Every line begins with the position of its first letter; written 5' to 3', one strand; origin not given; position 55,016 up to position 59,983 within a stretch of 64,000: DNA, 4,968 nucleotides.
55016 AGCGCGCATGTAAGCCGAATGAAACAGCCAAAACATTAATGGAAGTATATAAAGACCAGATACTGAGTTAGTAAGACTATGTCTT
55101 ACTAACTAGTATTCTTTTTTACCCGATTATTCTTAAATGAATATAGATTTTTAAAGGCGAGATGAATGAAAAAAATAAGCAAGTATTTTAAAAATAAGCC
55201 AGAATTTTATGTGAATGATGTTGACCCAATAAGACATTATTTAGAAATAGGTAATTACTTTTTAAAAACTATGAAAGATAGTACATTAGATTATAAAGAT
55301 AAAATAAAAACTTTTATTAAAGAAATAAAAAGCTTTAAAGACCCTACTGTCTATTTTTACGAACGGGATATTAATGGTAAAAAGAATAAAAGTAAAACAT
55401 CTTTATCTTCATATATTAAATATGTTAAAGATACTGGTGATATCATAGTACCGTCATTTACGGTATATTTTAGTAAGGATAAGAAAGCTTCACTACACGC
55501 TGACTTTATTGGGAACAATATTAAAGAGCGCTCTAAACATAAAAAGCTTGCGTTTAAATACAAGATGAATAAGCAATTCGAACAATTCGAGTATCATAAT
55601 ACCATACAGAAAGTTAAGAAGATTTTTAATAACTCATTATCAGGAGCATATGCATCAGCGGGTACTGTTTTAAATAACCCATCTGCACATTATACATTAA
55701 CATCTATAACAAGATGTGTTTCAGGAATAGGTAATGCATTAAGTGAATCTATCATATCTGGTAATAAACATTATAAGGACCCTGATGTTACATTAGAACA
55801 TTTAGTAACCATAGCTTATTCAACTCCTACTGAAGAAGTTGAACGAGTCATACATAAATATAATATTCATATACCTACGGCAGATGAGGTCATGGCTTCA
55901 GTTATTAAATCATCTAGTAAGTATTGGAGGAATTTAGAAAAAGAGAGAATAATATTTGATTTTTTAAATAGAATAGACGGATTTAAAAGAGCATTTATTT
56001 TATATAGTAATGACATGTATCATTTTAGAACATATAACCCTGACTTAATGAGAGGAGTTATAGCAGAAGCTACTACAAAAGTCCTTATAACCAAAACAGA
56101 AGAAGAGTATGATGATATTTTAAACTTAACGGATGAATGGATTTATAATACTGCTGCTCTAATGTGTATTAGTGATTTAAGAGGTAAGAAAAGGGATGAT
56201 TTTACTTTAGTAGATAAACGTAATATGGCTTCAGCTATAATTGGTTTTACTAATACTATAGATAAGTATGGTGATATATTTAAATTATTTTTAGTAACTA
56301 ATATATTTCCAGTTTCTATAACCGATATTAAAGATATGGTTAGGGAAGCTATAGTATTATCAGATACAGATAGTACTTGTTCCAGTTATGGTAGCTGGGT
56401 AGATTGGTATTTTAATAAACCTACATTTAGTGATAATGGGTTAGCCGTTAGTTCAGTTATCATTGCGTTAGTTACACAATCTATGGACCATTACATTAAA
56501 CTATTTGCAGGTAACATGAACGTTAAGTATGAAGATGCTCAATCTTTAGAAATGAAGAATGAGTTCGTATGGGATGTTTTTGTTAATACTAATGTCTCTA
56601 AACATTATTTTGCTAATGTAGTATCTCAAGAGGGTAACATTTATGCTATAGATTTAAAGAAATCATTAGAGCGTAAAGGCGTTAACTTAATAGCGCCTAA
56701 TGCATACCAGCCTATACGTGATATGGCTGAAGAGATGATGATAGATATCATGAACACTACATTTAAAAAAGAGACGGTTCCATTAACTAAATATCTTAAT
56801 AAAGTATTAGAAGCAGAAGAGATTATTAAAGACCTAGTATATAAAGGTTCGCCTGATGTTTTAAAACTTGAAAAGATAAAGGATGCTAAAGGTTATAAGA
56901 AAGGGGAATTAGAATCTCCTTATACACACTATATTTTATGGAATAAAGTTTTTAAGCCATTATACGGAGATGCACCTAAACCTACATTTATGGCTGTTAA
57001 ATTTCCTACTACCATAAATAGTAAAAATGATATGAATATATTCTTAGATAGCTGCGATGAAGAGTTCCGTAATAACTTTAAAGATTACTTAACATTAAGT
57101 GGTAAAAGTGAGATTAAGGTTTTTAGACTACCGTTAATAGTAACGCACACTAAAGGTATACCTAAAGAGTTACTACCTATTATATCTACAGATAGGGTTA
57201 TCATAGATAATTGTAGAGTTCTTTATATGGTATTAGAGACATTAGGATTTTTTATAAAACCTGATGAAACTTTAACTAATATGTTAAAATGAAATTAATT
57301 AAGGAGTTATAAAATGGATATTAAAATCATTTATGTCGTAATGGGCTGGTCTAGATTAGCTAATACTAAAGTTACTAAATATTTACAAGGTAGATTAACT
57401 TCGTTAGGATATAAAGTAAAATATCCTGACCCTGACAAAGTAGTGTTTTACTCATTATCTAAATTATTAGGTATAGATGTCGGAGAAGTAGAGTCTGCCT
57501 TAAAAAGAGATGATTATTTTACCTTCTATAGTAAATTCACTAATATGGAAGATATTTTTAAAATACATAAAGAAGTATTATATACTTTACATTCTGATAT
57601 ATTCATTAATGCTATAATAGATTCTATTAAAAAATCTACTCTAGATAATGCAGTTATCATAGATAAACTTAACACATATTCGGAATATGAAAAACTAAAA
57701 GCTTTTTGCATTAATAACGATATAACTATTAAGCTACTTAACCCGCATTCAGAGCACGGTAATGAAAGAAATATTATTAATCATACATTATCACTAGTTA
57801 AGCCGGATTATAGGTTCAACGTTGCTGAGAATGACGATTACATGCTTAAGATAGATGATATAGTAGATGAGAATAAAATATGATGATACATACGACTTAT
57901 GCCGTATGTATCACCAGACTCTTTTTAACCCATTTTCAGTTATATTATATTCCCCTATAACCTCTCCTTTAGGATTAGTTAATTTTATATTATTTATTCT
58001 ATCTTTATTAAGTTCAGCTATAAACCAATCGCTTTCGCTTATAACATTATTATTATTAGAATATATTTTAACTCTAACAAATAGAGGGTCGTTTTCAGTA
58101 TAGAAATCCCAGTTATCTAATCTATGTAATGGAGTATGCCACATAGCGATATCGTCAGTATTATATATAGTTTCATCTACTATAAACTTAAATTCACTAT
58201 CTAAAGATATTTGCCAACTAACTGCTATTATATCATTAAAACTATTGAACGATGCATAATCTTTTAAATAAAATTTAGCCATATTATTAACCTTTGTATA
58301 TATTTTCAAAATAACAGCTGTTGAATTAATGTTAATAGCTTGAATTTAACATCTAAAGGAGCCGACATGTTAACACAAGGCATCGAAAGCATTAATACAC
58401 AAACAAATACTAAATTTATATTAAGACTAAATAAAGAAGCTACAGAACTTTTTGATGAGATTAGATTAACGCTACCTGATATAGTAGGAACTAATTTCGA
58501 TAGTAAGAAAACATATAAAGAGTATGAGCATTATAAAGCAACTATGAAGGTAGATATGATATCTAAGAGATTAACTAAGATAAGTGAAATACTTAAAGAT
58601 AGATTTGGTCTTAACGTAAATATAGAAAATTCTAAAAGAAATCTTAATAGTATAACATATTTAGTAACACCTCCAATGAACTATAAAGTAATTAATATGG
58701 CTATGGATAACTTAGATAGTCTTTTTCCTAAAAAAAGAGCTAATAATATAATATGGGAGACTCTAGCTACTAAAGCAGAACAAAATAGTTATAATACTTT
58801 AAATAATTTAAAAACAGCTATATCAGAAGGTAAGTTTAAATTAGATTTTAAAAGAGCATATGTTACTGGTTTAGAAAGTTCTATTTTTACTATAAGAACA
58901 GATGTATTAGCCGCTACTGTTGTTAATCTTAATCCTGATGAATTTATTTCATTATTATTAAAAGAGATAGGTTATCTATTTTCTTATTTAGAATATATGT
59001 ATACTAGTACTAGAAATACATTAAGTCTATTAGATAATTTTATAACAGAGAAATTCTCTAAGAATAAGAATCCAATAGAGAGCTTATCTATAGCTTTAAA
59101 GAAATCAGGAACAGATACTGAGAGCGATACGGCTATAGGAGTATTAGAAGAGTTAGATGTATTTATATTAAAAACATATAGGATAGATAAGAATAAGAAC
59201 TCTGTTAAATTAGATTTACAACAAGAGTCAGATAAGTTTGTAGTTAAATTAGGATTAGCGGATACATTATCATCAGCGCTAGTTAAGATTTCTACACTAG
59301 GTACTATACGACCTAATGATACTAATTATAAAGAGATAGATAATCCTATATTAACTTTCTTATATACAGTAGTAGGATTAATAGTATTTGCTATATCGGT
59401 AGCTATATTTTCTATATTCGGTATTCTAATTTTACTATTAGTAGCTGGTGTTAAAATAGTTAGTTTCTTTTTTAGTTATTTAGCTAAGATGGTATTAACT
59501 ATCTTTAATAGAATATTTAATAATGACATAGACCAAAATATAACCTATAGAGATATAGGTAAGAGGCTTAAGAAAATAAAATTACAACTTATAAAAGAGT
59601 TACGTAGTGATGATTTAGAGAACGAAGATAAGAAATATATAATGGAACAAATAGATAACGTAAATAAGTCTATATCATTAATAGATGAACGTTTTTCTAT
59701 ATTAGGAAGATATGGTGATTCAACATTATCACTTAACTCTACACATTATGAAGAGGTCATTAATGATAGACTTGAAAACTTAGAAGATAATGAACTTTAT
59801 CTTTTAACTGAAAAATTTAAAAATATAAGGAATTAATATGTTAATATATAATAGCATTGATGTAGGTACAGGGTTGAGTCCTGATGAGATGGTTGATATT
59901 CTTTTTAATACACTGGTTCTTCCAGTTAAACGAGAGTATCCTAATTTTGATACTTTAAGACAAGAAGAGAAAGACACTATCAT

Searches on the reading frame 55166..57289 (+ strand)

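Call 12: search_protein_families(library=phrogs, proteins=[window:55166-57289:+], max_evalue=0.00001)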
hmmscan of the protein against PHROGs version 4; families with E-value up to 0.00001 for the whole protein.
window:55166-57289:+ (708 aa): 1 family
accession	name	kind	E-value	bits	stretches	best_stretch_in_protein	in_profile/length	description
phrog_2927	-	DNA, RNA and nucleotide metabolism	3.7e-162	542.3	1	5-698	4-698/710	DNA polymerase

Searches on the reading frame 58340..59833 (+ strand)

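Call 3: search_protein_families(library=pfam, proteins=[window:58340-59833:+], max_evalue=1)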
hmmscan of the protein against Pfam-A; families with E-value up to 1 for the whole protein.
window:58340-59833:+ (498 aa): 0 families

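Call 4: search_protein_families(library=phrogs, proteins=[window:58340-59833:+], max_evalue=0.1)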
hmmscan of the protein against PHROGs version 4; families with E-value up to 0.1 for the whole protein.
window:58340-59833:+ (498 aa): 1 family
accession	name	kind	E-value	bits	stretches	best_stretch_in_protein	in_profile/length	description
phrog_1919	-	unknown function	0.07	14.3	0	340-369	65-94/105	-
